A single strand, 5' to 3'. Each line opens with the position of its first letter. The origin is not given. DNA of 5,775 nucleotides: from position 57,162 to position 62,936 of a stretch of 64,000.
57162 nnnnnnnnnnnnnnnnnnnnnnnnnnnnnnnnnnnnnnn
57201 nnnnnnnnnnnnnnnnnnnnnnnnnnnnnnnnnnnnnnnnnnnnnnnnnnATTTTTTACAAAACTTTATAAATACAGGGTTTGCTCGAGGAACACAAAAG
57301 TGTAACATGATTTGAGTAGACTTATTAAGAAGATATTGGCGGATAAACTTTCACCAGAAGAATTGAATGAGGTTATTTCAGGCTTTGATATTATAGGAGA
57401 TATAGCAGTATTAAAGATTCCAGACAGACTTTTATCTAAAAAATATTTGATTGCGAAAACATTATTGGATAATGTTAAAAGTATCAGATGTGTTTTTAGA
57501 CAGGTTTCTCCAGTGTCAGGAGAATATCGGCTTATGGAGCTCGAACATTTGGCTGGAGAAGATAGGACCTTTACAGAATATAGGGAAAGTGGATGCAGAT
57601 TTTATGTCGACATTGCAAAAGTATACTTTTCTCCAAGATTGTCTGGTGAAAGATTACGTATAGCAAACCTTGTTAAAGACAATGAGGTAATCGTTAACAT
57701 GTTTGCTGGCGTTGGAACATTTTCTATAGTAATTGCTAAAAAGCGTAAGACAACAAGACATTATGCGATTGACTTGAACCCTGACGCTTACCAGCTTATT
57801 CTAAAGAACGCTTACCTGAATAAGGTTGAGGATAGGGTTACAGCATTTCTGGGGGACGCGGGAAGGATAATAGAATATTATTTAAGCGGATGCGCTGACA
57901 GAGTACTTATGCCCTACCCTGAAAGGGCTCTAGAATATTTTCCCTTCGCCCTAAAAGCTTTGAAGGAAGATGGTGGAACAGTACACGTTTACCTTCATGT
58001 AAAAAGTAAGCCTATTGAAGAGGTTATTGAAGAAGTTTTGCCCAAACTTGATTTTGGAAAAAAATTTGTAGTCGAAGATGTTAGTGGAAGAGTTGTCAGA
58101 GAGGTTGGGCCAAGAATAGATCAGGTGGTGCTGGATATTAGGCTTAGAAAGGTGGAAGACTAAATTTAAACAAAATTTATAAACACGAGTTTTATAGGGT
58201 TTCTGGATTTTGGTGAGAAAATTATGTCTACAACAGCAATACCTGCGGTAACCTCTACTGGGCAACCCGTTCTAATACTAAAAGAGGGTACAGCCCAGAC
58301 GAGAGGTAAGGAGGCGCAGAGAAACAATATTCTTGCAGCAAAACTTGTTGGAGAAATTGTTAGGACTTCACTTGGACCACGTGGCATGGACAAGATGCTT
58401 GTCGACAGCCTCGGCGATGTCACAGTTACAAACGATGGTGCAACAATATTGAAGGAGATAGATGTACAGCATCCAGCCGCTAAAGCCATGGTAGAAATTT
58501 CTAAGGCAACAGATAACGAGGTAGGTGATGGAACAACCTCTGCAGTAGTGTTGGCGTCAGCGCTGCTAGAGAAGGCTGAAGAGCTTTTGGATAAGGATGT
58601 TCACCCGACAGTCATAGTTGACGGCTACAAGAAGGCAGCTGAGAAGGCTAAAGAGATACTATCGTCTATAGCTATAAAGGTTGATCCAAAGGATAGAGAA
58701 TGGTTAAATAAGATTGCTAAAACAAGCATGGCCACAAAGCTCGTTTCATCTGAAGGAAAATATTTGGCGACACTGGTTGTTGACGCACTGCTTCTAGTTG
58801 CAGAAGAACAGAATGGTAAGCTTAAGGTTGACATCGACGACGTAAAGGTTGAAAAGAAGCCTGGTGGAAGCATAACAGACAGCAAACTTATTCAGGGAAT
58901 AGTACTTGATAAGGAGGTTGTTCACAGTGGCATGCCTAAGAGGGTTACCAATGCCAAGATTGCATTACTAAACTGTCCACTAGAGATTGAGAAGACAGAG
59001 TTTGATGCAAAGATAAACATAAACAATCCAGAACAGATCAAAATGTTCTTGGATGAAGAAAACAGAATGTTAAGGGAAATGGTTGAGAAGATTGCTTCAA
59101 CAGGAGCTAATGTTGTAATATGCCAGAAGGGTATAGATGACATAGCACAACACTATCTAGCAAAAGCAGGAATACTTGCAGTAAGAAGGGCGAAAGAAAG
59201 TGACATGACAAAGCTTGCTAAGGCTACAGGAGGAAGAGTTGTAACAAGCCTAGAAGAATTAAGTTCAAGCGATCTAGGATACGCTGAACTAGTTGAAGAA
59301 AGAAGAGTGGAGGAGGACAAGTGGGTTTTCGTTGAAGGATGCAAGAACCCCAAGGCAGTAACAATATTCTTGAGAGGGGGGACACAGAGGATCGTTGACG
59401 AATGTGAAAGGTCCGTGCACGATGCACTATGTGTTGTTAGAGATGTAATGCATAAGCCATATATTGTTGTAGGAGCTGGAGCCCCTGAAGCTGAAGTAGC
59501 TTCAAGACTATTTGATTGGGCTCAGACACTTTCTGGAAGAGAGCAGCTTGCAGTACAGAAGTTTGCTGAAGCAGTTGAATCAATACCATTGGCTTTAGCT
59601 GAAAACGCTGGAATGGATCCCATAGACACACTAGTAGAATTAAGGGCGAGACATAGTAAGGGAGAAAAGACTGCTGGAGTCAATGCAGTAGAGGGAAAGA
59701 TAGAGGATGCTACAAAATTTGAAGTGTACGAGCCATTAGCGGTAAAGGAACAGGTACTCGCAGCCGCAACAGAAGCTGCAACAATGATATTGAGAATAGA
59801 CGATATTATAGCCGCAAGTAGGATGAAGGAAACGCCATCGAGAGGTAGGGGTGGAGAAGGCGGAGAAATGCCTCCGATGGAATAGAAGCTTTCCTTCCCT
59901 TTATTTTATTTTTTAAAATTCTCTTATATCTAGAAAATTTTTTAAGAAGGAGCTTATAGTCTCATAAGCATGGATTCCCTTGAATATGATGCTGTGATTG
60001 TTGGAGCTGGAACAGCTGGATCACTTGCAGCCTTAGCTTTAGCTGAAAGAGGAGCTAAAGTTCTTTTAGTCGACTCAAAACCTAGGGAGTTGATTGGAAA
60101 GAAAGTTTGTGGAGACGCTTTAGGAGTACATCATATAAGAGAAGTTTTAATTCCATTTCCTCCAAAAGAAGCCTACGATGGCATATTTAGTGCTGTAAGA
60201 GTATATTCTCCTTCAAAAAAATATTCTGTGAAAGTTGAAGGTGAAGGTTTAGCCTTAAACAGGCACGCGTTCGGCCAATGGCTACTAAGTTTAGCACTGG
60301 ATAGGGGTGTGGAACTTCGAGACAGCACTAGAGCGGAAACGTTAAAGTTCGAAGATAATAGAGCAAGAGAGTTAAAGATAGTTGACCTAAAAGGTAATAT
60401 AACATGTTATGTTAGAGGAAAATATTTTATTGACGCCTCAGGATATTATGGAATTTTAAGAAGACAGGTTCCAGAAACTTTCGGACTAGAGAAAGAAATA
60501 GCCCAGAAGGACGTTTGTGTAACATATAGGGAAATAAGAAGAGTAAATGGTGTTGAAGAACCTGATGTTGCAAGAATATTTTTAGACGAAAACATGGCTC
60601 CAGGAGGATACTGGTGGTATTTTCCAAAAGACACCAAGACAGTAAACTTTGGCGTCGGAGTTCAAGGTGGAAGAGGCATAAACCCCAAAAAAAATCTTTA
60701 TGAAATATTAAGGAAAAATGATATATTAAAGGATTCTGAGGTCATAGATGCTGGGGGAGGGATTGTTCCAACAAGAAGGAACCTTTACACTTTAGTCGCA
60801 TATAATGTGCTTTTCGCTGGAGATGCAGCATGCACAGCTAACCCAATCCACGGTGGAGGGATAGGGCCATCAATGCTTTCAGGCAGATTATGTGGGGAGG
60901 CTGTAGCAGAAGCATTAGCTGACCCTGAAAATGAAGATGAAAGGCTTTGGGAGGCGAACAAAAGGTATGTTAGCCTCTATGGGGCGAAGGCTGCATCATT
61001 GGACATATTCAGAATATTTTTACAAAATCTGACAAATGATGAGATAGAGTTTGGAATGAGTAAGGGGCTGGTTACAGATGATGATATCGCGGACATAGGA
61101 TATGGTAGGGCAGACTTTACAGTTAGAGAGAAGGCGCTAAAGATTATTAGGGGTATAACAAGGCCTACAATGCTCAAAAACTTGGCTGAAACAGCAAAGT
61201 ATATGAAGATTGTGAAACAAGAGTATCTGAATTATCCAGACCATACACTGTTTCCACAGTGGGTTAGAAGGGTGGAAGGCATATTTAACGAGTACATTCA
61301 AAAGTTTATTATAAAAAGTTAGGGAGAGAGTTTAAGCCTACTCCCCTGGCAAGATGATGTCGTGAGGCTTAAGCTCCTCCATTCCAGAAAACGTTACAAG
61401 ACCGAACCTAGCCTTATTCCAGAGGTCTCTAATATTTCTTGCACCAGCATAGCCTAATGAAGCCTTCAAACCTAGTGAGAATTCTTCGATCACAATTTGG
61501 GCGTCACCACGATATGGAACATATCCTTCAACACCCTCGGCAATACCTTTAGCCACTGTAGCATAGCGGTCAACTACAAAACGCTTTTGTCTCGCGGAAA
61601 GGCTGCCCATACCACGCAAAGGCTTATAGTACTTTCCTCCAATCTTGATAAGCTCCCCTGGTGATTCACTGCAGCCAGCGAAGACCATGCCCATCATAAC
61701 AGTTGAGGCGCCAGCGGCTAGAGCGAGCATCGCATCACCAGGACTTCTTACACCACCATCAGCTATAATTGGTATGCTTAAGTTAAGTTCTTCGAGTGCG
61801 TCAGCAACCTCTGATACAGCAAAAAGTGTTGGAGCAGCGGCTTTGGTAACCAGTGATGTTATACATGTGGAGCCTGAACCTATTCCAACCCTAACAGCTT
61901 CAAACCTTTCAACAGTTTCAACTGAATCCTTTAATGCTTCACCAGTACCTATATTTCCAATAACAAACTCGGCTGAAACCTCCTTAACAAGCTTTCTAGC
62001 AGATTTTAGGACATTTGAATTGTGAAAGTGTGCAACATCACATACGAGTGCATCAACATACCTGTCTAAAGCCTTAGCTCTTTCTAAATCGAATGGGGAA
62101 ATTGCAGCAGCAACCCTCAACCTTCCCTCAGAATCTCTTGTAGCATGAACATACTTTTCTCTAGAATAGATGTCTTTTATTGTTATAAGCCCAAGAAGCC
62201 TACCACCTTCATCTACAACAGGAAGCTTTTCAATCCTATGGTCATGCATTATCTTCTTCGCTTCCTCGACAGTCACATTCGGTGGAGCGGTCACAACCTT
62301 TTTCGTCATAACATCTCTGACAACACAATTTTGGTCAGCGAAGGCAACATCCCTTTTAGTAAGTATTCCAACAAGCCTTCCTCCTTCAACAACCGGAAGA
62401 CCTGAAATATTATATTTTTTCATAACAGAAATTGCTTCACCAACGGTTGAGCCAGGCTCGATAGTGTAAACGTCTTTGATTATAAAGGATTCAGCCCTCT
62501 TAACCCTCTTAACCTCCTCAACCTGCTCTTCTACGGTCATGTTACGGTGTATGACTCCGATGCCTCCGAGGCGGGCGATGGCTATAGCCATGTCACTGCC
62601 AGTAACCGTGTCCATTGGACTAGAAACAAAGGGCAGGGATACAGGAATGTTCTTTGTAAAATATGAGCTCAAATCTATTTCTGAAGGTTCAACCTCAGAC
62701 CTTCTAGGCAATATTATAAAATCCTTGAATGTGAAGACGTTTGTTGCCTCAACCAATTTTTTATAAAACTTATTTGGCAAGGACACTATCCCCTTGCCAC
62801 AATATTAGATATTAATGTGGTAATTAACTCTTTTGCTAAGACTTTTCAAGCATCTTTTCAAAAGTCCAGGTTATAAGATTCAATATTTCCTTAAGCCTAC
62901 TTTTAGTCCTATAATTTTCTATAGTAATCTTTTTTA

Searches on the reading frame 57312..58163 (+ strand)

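Call 57: search_protein_families(library=pfam, proteins=[window:57312-58163:+], max_evalue=0.001)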
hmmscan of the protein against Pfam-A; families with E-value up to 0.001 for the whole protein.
window:57312-58163:+ (283 aa): 3 families
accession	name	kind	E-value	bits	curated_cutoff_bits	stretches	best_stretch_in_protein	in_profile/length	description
PF02475.24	TRM5-TYW2_MTfase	-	3.2e-47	161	28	1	88-239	1-149/164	TRM5/TYW2 methyltransferase domain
PF25133.1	TYW2_N_2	-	2.2e-23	82.6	27.7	1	5-84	1-78/79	TYW2 N-terminal domain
PF09445.16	Methyltransf_15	-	4.3e-05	23.6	22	1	125-204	2-81/165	RNA cap guanine-N2 methyltransferase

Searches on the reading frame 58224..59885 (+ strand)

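Call 57: search_protein_families(library=pfam, proteins=[window:58224-59885:+], max_evalue=0.001)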
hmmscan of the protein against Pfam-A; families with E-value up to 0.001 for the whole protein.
window:58224-59885:+ (553 aa): 1 family
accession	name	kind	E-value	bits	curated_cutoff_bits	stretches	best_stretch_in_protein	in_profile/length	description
PF00118.29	Cpn60_TCP1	-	2.6e-194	646.9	34.3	1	43-532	2-489/490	TCP-1/cpn60 chaperonin family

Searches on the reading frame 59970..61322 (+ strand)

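Call 57: search_protein_families(library=pfam, proteins=[window:59970-61322:+], max_evalue=0.001)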
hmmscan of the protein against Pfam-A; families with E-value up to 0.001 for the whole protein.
window:59970-61322:+ (450 aa): 11 families
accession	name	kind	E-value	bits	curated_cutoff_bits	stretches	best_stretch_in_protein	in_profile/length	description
PF22578.2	GGR_cat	-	1.9e-18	66.6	27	1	182-266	2-88/88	Geranylgeranyl reductase catalytic domain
PF12831.13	FAD_oxidored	-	1e-10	42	27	1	7-163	1-150/416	FAD dependent oxidoreductase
PF01266.30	DAO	-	5.5e-10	39.7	27.9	1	7-37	1-31/353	FAD dependent oxidoreductase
PF01494.25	FAD_binding_3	-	6.8e-10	39.1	22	1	6-40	2-36/349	FAD binding domain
PF00890.30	FAD_binding_2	-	1.4e-07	31.5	20.4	1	7-38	1-32/414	FAD binding domain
PF04820.20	Trp_halogenase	-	2.4e-07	30.4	21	0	9-37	3-35/458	Tryptophan halogenase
PF01134.28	GIDA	-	1.7e-06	27.8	22.1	1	7-52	1-45/391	Glucose inhibited division protein A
PF03486.20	HI0933_like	-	2.2e-05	24.5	50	1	7-46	2-39/244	HI0933-like protein Rossmann domain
PF13450.12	NAD_binding_8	-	2.5e-05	24.9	21.9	1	10-39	1-30/68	NAD(P)-binding Rossmann-like domain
PF07992.20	Pyr_redox_2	-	0.00011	22.2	26.1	1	6-40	1-35/291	Pyridine nucleotide-disulphide oxidoreductase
PF05834.18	Lycopene_cycl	-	0.00058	19.5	23.4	0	7-43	1-39/380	Lycopene cyclase protein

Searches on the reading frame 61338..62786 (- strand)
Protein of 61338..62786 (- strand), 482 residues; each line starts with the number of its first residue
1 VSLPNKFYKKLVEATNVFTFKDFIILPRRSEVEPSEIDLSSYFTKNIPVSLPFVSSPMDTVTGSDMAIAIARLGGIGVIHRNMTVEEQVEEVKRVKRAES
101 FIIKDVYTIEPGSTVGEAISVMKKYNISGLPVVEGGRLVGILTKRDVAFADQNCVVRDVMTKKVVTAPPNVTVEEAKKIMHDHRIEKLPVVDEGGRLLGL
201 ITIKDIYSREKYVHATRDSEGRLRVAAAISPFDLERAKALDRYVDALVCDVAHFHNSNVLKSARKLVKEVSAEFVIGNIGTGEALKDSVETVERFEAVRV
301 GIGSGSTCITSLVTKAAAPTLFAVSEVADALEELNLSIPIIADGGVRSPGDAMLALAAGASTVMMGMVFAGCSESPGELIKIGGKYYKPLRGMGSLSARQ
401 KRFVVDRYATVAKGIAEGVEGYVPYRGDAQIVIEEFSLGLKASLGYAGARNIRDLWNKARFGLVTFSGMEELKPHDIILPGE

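Call 57: search_protein_families(library=pfam, proteins=[window:61338-62786:-], max_evalue=0.001)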
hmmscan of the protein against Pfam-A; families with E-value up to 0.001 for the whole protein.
window:61338-62786:- (482 aa): 6 families
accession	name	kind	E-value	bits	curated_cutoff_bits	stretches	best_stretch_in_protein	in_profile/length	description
PF00478.31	IMPDH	-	2.8e-109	365.7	25.6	1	18-475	2-345/345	IMP dehydrogenase / GMP reductase domain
PF00571.33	CBS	-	5.2e-33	113.6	24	2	156-207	1-52/57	CBS domain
PF03060.21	NMO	-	2e-10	41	28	1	321-377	182-233/331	Nitronate monooxygenase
PF01070.24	FMN_dh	-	6.6e-07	29.1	24.9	1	316-369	255-305/350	FMN-dependent dehydrogenase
PF01180.27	DHO_dh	-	6.2e-05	22.8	27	1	323-367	226-270/291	Dihydroorotate dehydrogenase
PF01645.23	Glu_synthase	-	0.00017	21.3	20.4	1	309-372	245-313/369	Conserved region in glutamate synthase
